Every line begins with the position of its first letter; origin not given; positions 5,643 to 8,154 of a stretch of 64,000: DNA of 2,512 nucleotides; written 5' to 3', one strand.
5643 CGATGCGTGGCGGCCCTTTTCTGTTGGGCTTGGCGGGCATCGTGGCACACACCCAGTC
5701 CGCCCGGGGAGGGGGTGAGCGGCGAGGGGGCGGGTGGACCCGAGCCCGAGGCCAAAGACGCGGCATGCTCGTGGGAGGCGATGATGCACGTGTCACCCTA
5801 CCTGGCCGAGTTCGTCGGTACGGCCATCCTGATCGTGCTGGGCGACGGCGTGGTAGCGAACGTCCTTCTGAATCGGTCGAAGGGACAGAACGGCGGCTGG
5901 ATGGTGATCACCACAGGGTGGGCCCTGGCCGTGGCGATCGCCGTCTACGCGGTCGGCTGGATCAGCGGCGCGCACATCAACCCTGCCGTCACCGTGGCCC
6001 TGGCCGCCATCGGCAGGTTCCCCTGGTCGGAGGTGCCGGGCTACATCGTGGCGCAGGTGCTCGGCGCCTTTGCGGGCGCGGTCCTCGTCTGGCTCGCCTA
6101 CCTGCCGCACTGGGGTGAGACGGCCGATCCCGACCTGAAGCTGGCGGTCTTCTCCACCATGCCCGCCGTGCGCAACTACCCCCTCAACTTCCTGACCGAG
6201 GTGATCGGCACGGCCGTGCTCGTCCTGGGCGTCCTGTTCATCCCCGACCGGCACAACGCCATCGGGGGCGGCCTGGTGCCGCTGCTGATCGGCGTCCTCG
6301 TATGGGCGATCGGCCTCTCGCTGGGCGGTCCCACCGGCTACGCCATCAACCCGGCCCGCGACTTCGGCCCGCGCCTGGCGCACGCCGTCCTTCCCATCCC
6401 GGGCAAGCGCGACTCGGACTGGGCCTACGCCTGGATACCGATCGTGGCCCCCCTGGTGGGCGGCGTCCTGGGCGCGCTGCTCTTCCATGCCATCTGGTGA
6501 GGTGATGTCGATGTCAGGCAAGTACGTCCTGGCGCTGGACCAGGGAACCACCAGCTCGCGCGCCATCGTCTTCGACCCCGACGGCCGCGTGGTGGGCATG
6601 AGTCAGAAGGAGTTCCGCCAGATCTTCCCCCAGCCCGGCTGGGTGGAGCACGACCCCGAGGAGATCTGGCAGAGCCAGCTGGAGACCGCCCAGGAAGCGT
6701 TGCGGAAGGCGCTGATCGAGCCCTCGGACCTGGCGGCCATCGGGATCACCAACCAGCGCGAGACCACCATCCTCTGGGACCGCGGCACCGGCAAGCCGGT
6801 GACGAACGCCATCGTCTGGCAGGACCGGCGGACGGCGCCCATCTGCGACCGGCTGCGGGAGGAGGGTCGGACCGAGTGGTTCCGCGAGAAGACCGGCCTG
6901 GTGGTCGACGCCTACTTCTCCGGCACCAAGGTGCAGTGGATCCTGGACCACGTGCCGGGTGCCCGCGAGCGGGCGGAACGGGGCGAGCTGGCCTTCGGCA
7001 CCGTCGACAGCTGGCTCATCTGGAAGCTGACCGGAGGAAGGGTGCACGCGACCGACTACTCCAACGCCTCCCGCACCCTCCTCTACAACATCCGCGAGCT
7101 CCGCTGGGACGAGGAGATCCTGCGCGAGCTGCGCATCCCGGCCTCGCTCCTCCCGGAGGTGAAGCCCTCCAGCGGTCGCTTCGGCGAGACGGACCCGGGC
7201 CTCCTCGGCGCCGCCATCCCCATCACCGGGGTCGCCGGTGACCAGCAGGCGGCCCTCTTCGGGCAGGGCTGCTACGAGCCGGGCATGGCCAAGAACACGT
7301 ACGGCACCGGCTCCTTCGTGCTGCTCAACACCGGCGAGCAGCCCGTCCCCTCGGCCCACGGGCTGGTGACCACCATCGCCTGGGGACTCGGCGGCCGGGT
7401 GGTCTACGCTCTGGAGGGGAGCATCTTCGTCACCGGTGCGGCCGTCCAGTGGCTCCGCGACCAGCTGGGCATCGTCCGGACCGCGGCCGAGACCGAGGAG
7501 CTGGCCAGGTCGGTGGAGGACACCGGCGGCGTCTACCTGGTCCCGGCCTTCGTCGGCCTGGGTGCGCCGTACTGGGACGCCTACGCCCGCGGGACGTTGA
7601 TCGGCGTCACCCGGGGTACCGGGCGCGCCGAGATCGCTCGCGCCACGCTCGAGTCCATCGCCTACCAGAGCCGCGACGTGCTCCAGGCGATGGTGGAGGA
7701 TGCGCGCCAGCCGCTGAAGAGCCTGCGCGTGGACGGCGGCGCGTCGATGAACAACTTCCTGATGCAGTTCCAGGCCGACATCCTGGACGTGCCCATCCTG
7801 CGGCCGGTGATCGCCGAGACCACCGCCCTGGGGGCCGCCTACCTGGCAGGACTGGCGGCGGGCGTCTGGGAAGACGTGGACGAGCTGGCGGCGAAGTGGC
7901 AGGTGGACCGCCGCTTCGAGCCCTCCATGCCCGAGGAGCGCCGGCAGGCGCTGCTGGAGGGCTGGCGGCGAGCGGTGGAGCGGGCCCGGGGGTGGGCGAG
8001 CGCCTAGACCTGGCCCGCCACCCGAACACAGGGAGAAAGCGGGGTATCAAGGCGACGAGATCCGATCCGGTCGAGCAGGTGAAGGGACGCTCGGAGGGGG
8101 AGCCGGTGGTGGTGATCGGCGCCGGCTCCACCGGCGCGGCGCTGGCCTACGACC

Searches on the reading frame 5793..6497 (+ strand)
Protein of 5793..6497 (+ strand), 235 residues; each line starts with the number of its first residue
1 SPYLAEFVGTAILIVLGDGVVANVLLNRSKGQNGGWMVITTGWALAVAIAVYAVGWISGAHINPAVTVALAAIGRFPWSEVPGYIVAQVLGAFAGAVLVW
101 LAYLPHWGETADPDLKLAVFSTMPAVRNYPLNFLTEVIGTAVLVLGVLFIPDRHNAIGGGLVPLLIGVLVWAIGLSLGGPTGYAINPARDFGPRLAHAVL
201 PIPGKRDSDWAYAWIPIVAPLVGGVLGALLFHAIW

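Call 6: search_protein_families(library=pfam, proteins=[window:5793-6497:+], max_evalue=0.01)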
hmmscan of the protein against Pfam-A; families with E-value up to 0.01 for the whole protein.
window:5793-6497:+ (235 aa): 1 family
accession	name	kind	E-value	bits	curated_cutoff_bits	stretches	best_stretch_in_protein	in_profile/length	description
PF00230.25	MIP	-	1.9e-49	168.9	25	1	3-231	11-222/222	Major intrinsic protein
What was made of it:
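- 5793..6500 (+): glpF, glycerol facilitator (start codon uncertain; the ORF opens at 5553). Pfam MIP 1.9e-49 (call 6)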

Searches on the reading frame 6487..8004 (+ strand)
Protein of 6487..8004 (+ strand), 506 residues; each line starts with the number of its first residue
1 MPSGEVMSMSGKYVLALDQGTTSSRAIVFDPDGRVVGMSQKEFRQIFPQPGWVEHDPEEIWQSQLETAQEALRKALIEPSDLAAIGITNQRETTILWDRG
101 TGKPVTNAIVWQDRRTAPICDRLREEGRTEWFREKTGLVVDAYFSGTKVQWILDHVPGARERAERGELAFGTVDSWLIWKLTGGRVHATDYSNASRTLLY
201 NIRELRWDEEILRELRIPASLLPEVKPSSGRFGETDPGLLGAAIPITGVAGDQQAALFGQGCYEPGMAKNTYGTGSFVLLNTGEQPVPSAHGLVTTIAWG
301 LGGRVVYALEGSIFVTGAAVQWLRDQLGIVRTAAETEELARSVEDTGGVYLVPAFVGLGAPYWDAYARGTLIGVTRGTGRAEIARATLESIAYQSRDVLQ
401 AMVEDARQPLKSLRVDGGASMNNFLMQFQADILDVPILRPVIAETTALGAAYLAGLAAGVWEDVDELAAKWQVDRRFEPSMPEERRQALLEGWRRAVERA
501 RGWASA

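Call 6: search_protein_families(library=pfam, proteins=[window:6487-8004:+], max_evalue=0.01)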
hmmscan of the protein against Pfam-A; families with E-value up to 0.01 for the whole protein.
window:6487-8004:+ (506 aa): 2 families
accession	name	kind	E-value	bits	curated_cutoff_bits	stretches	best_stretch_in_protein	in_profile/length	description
PF00370.27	FGGY_N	-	4.2e-82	275.9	28.8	1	13-259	1-245/245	FGGY family of carbohydrate kinases, N-terminal domain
PF02782.22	FGGY_C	-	4.5e-49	167.4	27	1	269-458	2-198/198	FGGY family of carbohydrate kinases, C-terminal domain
